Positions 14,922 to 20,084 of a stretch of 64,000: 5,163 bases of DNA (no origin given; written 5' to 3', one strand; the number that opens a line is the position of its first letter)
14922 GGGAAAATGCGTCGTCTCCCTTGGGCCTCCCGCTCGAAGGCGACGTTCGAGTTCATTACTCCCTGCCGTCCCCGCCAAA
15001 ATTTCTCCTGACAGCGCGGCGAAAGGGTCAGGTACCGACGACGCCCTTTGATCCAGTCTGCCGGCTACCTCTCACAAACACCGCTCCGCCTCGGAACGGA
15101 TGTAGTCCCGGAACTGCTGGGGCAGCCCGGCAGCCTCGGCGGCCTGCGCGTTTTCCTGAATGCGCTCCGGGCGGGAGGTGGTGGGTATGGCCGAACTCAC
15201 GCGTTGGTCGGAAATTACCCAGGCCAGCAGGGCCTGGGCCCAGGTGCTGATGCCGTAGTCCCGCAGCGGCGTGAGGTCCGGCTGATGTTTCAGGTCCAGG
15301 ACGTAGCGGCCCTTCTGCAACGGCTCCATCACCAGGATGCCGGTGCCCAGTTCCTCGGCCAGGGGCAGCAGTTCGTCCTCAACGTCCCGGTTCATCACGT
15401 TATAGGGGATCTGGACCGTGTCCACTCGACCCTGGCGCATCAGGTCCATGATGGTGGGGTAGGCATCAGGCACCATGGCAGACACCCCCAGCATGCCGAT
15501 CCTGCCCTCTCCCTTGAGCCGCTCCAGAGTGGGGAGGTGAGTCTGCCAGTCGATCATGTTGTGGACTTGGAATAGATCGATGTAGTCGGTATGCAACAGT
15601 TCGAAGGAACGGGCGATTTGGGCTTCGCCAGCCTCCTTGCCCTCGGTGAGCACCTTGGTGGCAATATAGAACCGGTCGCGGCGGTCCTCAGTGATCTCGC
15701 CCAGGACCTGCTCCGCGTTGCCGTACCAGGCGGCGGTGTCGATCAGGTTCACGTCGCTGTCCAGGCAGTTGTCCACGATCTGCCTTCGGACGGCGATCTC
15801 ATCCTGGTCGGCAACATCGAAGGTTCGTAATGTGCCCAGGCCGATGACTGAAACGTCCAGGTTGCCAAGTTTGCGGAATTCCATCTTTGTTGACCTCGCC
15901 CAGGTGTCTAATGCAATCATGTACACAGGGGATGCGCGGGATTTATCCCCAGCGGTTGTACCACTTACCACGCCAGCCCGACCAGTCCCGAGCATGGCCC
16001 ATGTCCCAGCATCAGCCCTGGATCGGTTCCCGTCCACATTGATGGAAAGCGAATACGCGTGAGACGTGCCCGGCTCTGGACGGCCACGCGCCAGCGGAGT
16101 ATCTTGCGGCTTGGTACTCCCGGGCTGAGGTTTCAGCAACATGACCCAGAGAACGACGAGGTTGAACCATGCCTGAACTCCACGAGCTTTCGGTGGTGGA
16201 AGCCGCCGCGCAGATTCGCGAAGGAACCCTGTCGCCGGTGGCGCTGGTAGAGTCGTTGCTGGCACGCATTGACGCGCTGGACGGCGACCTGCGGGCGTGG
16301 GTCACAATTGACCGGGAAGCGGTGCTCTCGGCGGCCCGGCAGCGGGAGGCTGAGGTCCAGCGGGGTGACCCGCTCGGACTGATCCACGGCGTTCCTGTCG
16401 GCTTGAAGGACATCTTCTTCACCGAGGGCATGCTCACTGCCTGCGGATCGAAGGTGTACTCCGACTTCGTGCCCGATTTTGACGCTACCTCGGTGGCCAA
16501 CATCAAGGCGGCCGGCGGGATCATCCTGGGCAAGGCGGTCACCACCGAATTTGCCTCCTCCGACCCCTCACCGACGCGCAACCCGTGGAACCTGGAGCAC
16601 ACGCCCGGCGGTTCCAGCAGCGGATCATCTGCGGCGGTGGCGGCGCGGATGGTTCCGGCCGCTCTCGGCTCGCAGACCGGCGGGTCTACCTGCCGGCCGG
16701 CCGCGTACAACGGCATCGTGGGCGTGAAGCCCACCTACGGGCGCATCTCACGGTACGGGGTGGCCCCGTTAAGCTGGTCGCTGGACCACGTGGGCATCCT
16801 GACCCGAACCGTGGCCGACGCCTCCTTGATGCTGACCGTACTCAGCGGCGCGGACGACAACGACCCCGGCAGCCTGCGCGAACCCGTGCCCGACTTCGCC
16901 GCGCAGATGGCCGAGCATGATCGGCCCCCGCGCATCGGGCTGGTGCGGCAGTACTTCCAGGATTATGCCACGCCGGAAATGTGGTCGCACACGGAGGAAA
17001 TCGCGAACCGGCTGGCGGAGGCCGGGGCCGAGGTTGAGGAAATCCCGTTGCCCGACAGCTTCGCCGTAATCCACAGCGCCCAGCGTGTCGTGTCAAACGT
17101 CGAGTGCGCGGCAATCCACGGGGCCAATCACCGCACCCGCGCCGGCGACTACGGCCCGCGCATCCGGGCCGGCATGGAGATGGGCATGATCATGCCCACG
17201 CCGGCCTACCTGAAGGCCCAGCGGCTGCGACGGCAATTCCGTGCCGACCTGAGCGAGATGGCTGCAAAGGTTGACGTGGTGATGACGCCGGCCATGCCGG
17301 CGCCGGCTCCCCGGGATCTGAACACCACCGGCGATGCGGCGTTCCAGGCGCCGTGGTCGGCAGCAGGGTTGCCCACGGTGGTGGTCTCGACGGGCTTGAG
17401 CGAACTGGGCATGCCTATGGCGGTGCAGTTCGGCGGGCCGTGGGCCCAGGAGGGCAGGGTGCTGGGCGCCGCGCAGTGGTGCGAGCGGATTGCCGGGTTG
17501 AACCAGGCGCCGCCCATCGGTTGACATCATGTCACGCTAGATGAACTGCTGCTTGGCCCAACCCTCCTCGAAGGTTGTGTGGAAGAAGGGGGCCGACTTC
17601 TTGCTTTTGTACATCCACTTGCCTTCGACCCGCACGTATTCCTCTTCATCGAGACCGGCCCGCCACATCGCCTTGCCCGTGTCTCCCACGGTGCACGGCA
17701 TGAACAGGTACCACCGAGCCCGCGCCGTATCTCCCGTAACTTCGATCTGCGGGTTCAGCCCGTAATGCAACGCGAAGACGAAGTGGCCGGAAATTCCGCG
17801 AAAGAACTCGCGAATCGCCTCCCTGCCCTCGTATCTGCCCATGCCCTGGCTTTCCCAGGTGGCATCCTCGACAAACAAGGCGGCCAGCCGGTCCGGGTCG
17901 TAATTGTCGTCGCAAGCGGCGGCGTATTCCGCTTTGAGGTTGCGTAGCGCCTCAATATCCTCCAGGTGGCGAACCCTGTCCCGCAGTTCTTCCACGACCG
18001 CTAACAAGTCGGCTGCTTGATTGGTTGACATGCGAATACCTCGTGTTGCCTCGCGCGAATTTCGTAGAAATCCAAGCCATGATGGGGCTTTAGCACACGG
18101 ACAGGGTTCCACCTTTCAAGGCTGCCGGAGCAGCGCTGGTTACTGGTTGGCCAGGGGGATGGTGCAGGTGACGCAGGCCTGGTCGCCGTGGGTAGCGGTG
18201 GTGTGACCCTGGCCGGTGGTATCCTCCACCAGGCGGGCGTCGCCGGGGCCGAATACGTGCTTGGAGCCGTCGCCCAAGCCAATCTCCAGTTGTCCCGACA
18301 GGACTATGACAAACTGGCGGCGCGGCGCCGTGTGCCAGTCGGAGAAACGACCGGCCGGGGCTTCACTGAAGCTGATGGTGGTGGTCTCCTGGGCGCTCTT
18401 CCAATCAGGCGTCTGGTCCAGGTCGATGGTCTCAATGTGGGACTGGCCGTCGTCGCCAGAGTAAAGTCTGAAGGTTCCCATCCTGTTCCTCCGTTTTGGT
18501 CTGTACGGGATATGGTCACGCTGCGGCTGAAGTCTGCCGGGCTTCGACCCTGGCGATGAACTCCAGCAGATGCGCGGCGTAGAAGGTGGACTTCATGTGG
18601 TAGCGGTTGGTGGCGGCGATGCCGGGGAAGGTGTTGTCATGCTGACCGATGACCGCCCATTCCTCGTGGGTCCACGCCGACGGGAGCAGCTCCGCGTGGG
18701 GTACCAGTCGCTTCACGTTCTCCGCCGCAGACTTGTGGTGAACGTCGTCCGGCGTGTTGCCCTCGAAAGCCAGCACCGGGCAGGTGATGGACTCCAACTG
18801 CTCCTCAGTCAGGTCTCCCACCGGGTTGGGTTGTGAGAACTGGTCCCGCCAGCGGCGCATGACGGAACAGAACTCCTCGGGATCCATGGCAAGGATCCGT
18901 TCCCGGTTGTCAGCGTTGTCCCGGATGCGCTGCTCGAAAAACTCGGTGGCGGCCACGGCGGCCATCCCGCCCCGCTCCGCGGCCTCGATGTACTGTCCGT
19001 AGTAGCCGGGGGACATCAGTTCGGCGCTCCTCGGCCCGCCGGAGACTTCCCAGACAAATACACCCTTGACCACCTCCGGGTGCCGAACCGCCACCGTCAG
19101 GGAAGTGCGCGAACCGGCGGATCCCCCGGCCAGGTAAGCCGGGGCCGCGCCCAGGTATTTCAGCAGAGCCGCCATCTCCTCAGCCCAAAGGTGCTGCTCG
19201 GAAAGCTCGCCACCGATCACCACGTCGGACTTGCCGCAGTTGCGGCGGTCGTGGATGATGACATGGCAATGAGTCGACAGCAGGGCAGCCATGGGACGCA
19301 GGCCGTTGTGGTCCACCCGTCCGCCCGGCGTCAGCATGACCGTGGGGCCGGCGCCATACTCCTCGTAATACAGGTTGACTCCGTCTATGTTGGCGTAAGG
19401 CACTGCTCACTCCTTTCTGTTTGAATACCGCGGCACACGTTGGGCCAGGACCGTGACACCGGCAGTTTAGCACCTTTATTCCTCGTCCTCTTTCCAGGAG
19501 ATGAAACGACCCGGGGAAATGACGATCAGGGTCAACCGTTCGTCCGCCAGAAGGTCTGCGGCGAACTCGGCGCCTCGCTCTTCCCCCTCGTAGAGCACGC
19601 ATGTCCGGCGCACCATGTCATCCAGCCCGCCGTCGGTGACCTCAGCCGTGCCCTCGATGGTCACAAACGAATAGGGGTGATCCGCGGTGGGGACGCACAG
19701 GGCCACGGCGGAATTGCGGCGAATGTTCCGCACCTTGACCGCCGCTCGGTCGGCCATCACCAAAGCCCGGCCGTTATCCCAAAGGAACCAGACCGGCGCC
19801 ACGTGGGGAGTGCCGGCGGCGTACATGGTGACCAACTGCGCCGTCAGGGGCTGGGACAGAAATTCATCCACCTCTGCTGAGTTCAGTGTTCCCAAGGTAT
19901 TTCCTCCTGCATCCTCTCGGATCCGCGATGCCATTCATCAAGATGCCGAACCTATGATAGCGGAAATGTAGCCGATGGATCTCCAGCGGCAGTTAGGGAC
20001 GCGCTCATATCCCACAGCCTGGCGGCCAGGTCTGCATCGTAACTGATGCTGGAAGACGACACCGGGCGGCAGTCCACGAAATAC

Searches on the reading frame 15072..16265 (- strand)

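Call 17: search_protein_families(library=pfam, proteins=[window:15072-16265:-], max_evalue=0.001)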
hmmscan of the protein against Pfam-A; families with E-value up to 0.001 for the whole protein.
window:15072-16265:- (397 aa): 1 family
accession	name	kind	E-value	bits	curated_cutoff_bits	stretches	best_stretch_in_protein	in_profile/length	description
PF00248.27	Aldo_ket_red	-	3.4e-34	118.7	24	1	141-390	2-287/291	Aldo/keto reductase family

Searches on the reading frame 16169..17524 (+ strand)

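Call 17: search_protein_families(library=pfam, proteins=[window:16169-17524:+], max_evalue=0.001)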
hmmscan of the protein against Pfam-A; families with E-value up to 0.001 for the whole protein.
window:16169-17524:+ (451 aa): 1 family
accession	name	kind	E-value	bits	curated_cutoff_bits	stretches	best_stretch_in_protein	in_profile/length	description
PF01425.27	Amidase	-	3.8e-97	326.6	27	1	26-432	2-445/445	Amidase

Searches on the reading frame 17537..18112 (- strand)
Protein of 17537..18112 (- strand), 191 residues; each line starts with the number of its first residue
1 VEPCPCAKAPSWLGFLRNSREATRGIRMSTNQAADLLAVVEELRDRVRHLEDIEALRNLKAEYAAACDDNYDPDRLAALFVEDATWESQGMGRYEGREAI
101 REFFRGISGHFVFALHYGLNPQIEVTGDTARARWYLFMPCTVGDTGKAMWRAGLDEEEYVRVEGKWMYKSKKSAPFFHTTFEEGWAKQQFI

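Call 17: search_protein_families(library=pfam, proteins=[window:17537-18112:-], max_evalue=0.001)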
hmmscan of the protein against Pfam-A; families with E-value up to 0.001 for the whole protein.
window:17537-18112:- (191 aa): 2 families
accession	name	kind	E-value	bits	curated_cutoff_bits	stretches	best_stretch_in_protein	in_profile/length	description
PF13577.12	SnoaL_4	-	4.5e-29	101.4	24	1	48-169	1-123/126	SnoaL-like domain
PF12680.13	SnoaL_2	-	2.1e-08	35.1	27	1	64-147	5-82/102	SnoaL-like domain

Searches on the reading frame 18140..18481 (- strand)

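Call 17: search_protein_families(library=pfam, proteins=[window:18140-18481:-], max_evalue=0.001)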
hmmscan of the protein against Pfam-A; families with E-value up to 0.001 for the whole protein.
window:18140-18481:- (113 aa): 1 family
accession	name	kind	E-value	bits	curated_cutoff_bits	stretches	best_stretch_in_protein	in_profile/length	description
PF07883.17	Cupin_2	-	1.5e-07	31.5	27.2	1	42-105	6-66/70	Cupin domain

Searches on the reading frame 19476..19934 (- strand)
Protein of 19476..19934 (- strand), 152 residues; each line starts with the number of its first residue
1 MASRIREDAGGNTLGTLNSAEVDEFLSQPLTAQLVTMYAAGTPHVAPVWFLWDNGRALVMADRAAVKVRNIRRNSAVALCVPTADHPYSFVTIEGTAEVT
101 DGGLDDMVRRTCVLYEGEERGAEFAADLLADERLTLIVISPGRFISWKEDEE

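Call 17: search_protein_families(library=pfam, proteins=[window:19476-19934:-], max_evalue=0.001)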
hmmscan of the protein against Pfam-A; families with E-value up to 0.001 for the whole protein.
window:19476-19934:- (152 aa): 2 families
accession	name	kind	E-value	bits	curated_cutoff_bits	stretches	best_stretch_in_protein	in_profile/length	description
PF01243.27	PNPOx_N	-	4e-16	59.9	28.1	1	20-133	3-105/120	Pyridoxamine 5'-phosphate oxidase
PF12900.13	Pyridox_ox_2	-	0.00013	22.4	27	1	19-105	2-96/140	Pyridoxamine 5'-phosphate oxidase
